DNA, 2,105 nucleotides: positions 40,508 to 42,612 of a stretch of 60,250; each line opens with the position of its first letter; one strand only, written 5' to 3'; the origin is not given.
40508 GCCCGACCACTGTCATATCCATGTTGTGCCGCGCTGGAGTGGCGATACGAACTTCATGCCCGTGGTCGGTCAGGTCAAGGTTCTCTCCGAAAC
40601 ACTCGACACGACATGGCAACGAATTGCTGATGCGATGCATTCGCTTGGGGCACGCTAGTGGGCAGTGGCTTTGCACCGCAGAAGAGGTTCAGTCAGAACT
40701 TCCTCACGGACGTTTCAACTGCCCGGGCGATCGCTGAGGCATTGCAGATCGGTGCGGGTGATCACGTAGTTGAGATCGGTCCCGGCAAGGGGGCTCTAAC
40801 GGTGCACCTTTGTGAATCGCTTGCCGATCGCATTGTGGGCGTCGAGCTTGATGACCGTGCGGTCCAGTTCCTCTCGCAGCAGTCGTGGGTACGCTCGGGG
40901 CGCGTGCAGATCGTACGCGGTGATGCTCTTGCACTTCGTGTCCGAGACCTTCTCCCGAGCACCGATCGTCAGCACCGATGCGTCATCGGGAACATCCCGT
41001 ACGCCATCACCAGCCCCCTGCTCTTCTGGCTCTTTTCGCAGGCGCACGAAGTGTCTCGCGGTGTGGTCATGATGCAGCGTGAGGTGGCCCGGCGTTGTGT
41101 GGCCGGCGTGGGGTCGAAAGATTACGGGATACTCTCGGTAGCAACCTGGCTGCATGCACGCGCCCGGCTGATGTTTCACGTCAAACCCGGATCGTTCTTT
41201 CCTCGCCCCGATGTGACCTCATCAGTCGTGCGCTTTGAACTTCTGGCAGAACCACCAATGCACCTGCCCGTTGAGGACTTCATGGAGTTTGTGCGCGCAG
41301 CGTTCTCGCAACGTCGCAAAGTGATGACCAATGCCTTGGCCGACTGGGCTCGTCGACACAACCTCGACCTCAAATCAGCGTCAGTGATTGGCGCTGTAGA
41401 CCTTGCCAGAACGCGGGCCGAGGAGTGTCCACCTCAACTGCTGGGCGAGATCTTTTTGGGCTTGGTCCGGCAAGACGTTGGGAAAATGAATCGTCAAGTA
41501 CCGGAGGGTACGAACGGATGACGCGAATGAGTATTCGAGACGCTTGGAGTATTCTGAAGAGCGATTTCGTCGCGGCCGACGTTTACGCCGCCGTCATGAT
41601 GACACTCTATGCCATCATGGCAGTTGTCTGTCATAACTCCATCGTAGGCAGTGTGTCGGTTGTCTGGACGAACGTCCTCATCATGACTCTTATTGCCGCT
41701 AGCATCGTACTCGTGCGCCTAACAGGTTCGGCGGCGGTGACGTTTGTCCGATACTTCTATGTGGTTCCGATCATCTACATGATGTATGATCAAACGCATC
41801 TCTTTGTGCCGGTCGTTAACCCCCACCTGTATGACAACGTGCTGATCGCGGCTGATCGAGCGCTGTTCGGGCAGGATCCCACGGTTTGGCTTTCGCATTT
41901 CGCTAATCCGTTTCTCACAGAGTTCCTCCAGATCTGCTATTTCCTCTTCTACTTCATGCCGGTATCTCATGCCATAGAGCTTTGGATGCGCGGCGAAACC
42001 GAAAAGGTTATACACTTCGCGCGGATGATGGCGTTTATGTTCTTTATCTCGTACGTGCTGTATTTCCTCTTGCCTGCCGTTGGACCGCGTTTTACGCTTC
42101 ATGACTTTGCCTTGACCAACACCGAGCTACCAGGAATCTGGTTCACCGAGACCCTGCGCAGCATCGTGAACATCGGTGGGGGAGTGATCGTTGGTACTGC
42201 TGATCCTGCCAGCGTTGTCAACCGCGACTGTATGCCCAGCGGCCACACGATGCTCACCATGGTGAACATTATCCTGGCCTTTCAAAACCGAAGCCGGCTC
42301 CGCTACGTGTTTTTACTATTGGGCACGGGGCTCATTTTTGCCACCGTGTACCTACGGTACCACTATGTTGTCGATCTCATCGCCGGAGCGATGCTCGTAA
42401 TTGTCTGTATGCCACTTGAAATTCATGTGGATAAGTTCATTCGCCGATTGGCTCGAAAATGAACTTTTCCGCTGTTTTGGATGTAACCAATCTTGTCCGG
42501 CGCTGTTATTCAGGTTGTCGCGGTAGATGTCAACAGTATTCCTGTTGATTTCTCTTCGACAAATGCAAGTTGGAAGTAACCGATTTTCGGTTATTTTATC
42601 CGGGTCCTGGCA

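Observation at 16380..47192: Three giant T9SS cargo proteins share an exactly spaced pre-CTD Cys/Arg motif: a candidate distinct processing or anchoring class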

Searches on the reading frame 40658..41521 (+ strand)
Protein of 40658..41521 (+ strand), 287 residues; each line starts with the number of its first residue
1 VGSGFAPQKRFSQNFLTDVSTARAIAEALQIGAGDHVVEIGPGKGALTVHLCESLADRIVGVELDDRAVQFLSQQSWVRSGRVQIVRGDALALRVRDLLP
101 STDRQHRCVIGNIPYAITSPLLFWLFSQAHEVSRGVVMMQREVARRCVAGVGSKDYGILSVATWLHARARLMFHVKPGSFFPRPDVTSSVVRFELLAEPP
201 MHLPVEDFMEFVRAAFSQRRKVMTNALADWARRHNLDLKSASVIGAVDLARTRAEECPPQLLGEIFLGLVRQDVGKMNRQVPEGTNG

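Call 19: search_protein_families(library=pfam, proteins=[window:40658-41521:+], max_evalue=0.001)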
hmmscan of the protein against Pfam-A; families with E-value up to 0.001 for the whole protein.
window:40658-41521:+ (287 aa): 2 families
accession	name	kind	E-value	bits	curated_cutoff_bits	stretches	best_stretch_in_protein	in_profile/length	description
PF00398.26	RrnaAD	-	2.4e-47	161.7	24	1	8-241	5-237/263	Ribosomal RNA adenine dimethylase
PF13649.12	Methyltransf_25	-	0.00016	22.7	27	1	37-97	1-62/97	Methyltransferase domain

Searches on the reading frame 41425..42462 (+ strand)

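Call 19: search_protein_families(library=pfam, proteins=[window:41425-42462:+], max_evalue=0.001)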
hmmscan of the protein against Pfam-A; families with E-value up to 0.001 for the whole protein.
window:41425-42462:+ (345 aa): 3 families
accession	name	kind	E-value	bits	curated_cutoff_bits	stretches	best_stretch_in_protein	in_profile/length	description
PF14378.12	PAP2_3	-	6.2e-17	62.5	27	1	140-329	3-188/190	PAP2 superfamily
PF01569.27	PAP2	-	8.3e-07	29.3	27.2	1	249-331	47-120/130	PAP2 superfamily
PF14360.12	PAP2_C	-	1.8e-05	25.7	27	1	268-329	4-69/74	PAP2 superfamily C-terminal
